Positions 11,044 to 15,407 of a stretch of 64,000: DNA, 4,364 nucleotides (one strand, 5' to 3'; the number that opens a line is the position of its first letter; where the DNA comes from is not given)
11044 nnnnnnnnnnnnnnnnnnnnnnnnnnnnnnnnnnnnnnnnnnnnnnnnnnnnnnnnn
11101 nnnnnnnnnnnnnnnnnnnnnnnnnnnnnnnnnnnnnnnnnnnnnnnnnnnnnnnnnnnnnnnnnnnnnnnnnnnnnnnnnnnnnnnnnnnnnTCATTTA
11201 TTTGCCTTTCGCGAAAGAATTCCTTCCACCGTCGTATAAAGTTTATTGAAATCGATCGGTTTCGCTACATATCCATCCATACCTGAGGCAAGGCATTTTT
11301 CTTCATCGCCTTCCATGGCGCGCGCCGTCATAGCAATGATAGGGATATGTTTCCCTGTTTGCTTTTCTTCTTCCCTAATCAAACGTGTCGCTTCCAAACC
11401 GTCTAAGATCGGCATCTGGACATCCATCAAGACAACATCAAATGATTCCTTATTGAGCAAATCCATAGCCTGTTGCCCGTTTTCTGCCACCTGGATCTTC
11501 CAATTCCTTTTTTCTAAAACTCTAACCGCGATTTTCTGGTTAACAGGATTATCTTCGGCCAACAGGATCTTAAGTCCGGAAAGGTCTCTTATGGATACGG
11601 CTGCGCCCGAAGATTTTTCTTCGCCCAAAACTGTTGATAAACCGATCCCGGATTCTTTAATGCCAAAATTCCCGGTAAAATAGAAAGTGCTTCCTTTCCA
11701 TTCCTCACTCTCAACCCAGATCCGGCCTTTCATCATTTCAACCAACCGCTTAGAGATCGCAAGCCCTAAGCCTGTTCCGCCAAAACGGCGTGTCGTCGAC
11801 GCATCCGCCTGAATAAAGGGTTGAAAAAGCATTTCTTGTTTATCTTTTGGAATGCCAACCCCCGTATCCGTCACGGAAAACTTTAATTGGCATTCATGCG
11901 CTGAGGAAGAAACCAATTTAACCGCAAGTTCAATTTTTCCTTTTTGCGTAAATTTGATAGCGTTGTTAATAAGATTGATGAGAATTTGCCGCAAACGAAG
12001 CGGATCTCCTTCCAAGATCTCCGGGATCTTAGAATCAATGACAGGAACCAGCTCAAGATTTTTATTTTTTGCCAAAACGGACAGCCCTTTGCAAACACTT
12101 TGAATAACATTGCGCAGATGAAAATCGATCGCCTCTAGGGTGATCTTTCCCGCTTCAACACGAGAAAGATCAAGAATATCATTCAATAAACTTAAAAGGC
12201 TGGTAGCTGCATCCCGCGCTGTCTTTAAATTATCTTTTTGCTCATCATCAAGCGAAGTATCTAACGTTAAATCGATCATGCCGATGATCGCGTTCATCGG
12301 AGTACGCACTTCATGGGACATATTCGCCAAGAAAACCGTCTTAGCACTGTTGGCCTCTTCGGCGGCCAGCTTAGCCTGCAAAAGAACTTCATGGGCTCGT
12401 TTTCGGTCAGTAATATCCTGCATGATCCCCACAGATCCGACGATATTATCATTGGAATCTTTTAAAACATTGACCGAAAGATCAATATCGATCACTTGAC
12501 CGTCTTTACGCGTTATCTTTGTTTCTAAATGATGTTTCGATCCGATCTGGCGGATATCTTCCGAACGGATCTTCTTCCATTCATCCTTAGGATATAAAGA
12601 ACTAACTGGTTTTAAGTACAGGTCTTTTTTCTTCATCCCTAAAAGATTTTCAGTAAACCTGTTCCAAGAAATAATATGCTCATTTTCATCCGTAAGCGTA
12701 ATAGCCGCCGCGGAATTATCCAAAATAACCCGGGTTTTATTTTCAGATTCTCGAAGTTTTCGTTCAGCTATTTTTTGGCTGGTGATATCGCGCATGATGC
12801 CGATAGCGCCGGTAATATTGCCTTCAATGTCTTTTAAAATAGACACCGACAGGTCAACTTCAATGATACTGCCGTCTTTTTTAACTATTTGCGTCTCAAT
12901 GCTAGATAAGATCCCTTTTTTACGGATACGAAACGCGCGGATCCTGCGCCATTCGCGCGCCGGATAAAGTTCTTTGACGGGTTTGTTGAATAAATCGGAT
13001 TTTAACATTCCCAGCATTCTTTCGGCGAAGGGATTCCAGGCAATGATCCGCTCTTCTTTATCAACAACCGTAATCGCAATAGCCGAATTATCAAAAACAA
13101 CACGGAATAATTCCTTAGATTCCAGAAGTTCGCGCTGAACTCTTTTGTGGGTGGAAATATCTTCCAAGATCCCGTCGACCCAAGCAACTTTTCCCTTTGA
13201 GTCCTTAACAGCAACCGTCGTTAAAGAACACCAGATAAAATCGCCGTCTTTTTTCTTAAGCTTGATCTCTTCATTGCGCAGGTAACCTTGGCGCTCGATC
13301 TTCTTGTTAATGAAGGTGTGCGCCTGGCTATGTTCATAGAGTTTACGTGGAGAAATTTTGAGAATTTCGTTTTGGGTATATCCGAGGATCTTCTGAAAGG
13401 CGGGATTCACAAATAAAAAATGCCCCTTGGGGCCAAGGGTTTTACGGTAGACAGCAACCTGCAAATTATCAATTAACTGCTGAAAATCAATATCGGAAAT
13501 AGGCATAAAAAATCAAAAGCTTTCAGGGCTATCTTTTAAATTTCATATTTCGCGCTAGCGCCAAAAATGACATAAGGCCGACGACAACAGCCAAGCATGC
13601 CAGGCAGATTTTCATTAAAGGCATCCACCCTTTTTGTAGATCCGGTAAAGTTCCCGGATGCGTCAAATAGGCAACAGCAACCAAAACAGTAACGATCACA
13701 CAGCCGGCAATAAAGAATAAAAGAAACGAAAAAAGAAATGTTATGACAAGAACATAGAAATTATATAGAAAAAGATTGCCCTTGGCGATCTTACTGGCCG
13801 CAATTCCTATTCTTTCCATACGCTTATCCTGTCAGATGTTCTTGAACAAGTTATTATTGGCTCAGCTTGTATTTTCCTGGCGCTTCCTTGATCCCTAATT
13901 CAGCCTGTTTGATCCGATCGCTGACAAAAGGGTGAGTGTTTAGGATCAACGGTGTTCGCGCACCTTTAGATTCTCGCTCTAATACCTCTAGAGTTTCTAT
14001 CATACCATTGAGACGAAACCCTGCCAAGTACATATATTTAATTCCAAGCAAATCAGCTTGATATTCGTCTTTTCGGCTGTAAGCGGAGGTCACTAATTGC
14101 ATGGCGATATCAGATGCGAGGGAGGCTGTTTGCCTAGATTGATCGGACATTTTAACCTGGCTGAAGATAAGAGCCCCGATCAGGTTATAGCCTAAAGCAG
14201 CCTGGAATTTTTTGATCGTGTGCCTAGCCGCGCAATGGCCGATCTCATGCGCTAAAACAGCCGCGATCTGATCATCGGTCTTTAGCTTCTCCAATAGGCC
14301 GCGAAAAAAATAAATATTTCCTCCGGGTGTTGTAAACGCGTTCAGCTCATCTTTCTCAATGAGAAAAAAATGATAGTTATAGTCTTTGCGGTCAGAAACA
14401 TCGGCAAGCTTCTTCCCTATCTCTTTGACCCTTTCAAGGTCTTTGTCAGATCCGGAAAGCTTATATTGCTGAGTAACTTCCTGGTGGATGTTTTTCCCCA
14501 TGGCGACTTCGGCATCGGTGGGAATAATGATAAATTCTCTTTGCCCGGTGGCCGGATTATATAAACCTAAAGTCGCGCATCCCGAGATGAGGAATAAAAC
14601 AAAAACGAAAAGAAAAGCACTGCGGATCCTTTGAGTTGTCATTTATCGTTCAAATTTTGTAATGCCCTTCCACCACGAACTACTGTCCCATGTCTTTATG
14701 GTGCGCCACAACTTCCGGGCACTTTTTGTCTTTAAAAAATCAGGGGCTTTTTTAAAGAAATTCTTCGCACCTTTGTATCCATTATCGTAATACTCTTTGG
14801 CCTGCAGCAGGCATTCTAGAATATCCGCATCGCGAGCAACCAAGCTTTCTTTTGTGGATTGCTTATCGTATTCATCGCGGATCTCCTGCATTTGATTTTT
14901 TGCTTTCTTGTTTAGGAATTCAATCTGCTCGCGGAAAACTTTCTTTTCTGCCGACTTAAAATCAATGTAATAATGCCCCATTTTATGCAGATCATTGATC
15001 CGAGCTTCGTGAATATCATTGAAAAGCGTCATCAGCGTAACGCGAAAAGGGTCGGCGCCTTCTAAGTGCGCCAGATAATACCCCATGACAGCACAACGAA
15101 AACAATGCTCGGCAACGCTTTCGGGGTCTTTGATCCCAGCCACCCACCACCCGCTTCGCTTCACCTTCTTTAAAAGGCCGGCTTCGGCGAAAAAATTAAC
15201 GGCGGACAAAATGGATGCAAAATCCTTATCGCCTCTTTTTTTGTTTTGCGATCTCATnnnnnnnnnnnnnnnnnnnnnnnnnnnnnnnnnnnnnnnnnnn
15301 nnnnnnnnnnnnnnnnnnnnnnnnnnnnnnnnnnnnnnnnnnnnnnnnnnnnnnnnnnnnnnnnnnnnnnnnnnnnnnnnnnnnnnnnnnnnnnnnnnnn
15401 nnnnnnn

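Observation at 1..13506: Phosphorelay components (hybrid HK, Hpt, REC/pseudo-REC) and a CBS-GAF-PP2C phosphatase interleaved with the TMTC-like genes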

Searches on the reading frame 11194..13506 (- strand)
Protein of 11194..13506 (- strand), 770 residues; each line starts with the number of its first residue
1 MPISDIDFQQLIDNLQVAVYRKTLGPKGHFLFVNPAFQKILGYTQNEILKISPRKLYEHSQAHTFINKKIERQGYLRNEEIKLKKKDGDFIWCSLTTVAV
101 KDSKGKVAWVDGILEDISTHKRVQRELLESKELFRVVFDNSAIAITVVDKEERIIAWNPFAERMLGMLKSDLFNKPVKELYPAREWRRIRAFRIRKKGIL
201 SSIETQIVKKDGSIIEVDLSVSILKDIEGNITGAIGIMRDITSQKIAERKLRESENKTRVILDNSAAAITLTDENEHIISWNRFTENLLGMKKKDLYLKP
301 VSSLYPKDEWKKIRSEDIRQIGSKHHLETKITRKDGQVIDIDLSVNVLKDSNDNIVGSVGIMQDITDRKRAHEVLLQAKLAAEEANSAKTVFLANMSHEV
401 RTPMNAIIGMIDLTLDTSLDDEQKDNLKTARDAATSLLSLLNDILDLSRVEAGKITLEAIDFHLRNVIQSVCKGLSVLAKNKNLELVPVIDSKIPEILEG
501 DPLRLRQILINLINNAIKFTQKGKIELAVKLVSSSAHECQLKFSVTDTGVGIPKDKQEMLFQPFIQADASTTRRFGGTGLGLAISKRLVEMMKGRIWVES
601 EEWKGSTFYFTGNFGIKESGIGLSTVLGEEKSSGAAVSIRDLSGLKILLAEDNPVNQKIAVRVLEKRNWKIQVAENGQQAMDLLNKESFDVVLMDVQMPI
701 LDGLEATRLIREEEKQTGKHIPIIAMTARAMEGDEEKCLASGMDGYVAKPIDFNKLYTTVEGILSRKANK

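Call 7: search_protein_families(library=pfam, proteins=[window:11194-13506:-], max_evalue=0.01)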
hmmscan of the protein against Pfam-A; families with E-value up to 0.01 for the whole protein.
window:11194-13506:- (770 aa): 13 families
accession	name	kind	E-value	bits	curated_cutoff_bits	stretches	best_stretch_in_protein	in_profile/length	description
PF13426.13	PAS_9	-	8.8e-42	142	27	3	144-242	3-102/103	PAS domain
PF00989.32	PAS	-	5.4e-39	133.1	22.6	3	133-241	2-113/113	PAS fold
PF02518.31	HATPase_c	-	2.6e-30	105.5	26.4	1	500-611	1-106/111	Histidine kinase-, DNA gyrase B-, and HSP90-like ATPase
PF00072.30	Response_reg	-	5.9e-28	97.7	30.2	1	647-760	1-110/111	Response regulator receiver domain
PF13188.13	PAS_8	-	4.1e-22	77.7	21.8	3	132-172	1-43/65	PAS domain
PF08448.16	PAS_4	-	1.1e-21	77.6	23.1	3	138-245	1-109/110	PAS fold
PF08447.18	PAS_3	-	5.9e-21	75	25.6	3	31-113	2-88/89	PAS fold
PF00512.31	HisKA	-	5.5e-20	71.6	26.9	1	389-453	2-66/66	His Kinase A (phospho-acceptor) domain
PF13596.12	PAS_10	-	2.2e-07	31.9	22.1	0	261-366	4-106/106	PAS domain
PF24820.1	Diguanyl_cycl_sensor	-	9.2e-06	26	28.1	0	307-356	50-104/109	Diguanylate cyclase-like sensor domain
PF12860.13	PAS_7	-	2.1e-05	25.1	27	0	140-170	3-33/115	PAS fold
PF23198.2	PDE8A_N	-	0.00013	22.4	29.6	1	661-739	27-104/147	PDE8A-like, N-terminal domain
PF20161.5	VpsR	-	0.0078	16.4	23.7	0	658-759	21-119/121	VpsR domain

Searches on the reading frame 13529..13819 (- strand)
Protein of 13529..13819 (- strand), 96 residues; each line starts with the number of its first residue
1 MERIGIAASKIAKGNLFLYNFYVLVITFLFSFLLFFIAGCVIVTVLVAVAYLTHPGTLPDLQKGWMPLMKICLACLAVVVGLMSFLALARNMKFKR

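Call 7: search_protein_families(library=pfam, proteins=[window:13529-13819:-], max_evalue=0.01)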
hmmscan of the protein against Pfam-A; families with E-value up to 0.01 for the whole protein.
window:13529-13819:- (96 aa): 0 families

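Call 20: search_protein_families(library=pfam, proteins=[window:13529-13819:-], max_evalue=10)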
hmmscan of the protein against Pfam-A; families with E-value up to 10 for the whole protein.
window:13529-13819:- (96 aa): 6 families
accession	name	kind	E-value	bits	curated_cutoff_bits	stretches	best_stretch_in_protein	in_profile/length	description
PF25266.1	DUF7865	-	0.055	13.9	27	1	17-67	67-119/132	Domain of unknown function (DUF7865)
PF06011.17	TRP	-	0.065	12.5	28.5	1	8-87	139-217/426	Transient receptor potential (TRP) ion channel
PF05425.18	CopD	-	0.091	13.6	32.1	1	29-92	6-70/105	Copper resistance protein D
PF14015.11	DUF4231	-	0.13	13.1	24.7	1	34-92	22-67/103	Protein of unknown function (DUF4231)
PF03600.22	CitMHS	-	2.3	7.7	31.9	1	23-88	152-222/336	Citrate transporter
PF11992.13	TgpA_N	-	5.3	6.4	30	1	22-85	6-180/333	TgpA N-terminal domain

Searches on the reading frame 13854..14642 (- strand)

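Call 7: search_protein_families(library=pfam, proteins=[window:13854-14642:-], max_evalue=0.01)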
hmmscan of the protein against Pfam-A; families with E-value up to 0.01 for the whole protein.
window:13854-14642:- (262 aa): 2 families
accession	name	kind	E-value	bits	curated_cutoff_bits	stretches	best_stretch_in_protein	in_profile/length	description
PF01435.24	Peptidase_M48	-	3.3e-37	128.6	20.3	1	70-247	5-182/186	Peptidase family M48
PF13203.12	DUF2201_N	-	0.0092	16.1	23.2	0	96-143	31-77/271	Putative metallopeptidase domain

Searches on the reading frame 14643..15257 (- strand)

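Call 7: search_protein_families(library=pfam, proteins=[window:14643-15257:-], max_evalue=0.01)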
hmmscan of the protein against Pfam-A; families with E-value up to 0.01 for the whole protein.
window:14643-15257:- (204 aa): 3 families
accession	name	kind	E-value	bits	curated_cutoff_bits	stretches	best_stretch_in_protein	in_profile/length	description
PF13023.12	HD_3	-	1.2e-25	90.7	22.5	1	27-165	2-143/165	HD domain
PF12917.13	YfbR-like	-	1e-08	35.5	25.9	1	21-160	1-148/182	5'-deoxynucleotidase YfbR-like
PF01966.28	HD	-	0.0017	19.1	22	1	48-148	1-114/116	HD domain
